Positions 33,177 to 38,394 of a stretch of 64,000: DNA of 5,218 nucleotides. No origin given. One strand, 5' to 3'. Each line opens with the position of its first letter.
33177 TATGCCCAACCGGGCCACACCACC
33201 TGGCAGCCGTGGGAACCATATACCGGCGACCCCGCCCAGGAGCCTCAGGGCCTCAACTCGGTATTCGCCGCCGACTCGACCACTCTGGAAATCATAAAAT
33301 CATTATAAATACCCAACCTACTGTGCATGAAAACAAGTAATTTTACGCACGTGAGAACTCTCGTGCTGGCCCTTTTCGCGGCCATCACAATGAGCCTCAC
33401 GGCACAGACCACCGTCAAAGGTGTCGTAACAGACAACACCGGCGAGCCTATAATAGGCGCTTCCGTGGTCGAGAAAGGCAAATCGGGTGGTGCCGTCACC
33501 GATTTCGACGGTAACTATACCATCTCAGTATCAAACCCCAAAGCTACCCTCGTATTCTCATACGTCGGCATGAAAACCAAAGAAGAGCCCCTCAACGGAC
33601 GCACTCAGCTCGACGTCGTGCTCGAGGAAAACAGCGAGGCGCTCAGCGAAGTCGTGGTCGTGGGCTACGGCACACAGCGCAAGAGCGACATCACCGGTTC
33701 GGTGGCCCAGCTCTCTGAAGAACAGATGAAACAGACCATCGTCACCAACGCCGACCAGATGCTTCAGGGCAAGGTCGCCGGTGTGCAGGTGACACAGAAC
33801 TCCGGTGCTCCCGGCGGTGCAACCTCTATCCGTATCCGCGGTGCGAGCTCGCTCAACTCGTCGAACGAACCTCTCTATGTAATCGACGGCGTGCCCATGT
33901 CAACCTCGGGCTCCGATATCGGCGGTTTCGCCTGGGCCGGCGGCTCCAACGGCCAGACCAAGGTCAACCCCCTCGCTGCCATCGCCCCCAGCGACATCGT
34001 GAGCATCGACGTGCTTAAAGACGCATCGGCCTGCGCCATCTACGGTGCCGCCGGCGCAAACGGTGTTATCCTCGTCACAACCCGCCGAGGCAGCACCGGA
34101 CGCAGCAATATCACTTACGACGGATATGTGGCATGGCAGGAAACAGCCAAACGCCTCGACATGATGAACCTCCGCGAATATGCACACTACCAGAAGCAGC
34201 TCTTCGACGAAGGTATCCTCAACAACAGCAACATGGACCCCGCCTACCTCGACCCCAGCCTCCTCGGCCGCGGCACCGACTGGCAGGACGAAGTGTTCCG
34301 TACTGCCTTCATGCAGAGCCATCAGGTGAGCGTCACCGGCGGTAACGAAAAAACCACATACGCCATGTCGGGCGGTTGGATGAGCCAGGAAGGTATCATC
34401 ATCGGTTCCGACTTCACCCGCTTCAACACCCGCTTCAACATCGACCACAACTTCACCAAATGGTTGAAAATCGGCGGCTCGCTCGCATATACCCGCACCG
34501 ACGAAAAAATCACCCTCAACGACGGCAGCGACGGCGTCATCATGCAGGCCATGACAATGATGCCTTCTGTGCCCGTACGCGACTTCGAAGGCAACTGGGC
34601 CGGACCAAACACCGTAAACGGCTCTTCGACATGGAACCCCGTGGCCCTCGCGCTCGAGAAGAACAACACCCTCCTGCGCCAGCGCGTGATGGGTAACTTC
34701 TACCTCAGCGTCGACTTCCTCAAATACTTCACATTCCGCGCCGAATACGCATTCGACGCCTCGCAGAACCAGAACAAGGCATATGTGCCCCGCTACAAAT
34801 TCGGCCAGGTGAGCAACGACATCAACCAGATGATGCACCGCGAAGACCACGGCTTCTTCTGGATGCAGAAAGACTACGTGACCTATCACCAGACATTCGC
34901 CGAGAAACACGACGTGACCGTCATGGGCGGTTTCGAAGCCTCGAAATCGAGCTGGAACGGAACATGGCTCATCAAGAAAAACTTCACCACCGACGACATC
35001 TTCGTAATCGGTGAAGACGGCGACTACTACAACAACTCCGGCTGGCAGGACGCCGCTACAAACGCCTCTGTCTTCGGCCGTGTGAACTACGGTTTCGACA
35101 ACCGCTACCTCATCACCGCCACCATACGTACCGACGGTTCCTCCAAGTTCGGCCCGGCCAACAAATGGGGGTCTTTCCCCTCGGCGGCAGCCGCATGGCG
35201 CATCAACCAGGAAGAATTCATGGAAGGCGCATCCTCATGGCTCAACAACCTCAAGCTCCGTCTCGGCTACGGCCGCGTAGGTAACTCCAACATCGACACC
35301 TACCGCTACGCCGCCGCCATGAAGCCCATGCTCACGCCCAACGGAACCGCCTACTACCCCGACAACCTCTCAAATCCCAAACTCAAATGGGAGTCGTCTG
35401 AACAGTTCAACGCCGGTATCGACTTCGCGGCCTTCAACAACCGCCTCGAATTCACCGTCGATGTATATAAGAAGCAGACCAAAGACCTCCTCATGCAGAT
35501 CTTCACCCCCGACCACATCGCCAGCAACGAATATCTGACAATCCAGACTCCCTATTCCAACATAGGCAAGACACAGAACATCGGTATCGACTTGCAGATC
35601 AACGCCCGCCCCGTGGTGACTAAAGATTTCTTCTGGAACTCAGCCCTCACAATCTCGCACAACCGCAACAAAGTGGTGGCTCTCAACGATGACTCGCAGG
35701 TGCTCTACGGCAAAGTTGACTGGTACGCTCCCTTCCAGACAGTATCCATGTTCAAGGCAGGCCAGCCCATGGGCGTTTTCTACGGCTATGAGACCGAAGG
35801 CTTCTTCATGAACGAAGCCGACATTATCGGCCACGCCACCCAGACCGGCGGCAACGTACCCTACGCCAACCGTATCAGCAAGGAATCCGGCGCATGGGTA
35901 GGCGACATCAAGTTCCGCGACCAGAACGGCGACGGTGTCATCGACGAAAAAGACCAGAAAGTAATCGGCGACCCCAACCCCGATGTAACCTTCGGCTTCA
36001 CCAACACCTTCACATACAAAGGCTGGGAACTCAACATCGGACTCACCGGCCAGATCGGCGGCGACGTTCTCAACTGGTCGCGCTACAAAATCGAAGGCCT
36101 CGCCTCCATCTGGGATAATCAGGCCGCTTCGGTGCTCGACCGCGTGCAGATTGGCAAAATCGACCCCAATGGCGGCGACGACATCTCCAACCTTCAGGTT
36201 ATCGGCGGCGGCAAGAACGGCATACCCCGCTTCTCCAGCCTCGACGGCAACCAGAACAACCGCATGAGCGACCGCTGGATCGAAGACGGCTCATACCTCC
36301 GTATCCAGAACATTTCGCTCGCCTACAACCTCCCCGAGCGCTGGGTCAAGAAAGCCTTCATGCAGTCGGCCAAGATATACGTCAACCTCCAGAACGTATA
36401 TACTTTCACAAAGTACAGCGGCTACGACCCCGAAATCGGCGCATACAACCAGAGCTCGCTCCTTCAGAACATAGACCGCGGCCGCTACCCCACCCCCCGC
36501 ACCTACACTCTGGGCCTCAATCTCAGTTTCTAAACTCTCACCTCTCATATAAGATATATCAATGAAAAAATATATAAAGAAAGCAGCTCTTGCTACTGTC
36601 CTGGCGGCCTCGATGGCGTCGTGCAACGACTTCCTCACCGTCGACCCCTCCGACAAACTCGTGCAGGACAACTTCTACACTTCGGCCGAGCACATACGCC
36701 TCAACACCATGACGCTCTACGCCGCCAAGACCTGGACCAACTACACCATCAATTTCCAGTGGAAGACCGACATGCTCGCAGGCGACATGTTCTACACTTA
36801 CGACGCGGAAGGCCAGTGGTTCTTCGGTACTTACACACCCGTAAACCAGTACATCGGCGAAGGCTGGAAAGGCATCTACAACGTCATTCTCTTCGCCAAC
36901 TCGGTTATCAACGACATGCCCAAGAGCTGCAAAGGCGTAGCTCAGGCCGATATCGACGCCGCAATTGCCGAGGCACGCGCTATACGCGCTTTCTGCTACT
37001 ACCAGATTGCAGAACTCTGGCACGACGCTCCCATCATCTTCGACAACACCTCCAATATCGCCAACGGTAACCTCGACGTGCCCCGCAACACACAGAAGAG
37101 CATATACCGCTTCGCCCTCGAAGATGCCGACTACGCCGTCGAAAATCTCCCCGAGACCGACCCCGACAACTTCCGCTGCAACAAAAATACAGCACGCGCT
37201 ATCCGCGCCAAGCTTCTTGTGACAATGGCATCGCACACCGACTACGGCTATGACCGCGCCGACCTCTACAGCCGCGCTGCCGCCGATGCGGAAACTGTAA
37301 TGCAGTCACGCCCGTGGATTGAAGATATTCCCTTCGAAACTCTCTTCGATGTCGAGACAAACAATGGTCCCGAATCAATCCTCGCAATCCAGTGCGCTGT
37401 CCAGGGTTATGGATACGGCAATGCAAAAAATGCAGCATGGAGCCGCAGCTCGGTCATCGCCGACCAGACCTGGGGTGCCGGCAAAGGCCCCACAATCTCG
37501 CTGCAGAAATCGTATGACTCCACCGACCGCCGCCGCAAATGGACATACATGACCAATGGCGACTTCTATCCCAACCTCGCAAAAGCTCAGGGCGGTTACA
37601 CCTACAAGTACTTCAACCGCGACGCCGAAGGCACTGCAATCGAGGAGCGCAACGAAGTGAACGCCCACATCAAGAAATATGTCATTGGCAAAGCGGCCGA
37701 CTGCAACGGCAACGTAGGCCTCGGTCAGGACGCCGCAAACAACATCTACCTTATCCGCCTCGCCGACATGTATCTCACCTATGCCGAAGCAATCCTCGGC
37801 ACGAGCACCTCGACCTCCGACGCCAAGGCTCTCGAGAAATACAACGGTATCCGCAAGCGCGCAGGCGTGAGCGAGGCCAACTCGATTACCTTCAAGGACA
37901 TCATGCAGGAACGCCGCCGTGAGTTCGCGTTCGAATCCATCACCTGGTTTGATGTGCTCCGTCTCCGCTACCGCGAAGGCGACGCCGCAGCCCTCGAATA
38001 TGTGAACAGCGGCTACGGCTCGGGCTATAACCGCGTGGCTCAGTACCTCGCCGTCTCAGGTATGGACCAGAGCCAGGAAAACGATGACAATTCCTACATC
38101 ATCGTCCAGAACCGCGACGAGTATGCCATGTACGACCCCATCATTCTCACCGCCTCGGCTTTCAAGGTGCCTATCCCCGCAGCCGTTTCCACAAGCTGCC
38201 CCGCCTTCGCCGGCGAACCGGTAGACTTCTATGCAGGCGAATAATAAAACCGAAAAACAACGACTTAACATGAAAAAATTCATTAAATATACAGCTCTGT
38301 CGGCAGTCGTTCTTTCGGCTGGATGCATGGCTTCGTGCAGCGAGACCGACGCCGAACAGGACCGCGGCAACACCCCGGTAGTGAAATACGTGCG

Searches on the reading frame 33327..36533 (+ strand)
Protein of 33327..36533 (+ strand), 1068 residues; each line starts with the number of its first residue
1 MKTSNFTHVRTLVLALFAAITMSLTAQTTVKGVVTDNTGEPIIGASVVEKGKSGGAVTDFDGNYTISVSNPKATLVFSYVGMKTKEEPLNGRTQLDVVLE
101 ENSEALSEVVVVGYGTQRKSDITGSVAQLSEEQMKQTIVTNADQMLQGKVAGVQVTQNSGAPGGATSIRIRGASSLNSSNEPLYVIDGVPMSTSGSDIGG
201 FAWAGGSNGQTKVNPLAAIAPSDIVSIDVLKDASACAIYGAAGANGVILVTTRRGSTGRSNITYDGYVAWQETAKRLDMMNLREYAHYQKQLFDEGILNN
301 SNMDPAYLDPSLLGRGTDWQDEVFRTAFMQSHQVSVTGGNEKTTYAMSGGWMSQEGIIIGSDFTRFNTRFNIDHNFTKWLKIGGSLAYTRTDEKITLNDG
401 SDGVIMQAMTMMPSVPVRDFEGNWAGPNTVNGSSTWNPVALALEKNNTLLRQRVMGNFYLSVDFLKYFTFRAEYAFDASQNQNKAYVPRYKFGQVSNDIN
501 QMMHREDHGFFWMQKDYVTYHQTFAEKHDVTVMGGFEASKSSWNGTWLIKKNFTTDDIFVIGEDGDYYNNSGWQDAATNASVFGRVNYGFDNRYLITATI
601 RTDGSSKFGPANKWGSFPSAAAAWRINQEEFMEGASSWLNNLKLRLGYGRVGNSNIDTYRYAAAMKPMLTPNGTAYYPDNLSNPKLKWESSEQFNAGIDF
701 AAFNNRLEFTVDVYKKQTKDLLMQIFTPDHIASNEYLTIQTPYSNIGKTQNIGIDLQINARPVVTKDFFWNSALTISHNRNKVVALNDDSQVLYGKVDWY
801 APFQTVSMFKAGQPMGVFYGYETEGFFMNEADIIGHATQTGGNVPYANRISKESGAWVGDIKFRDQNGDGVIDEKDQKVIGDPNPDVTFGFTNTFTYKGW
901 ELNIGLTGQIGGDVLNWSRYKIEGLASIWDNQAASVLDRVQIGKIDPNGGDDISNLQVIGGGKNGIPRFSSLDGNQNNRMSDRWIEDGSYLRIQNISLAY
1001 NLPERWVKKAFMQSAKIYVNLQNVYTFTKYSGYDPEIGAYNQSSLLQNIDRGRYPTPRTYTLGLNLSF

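Call 75: search_protein_families(library=pfam, proteins=[window:33327-36533:+], max_evalue=0.00001)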
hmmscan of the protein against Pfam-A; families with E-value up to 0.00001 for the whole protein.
window:33327-36533:+ (1068 aa): 3 families
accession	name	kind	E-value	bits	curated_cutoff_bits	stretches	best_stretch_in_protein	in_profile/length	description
PF07715.20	Plug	-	1.2e-19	71.3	23.9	1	119-247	2-107/107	TonB-dependent Receptor Plug Domain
PF13715.12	CarbopepD_reg_2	-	6.8e-19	68.1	32.2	1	30-111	1-88/88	CarboxypepD_reg-like domain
PF13620.12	CarboxypepD_reg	-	3e-10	40.8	32.3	1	29-99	1-81/82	Carboxypeptidase regulatory-like domain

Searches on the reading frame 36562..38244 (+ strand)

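Call 75: search_protein_families(library=pfam, proteins=[window:36562-38244:+], max_evalue=0.00001)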
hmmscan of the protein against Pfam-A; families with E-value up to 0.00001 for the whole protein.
window:36562-38244:+ (560 aa): 2 families
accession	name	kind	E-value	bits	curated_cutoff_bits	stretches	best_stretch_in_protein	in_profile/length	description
PF07980.17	SusD_RagB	-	2.5e-25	90.2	23.1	1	276-527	7-280/297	SusD family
PF14322.12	SusD-like_3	-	5.9e-17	63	27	1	23-218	1-189/191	Starch-binding associating with outer membrane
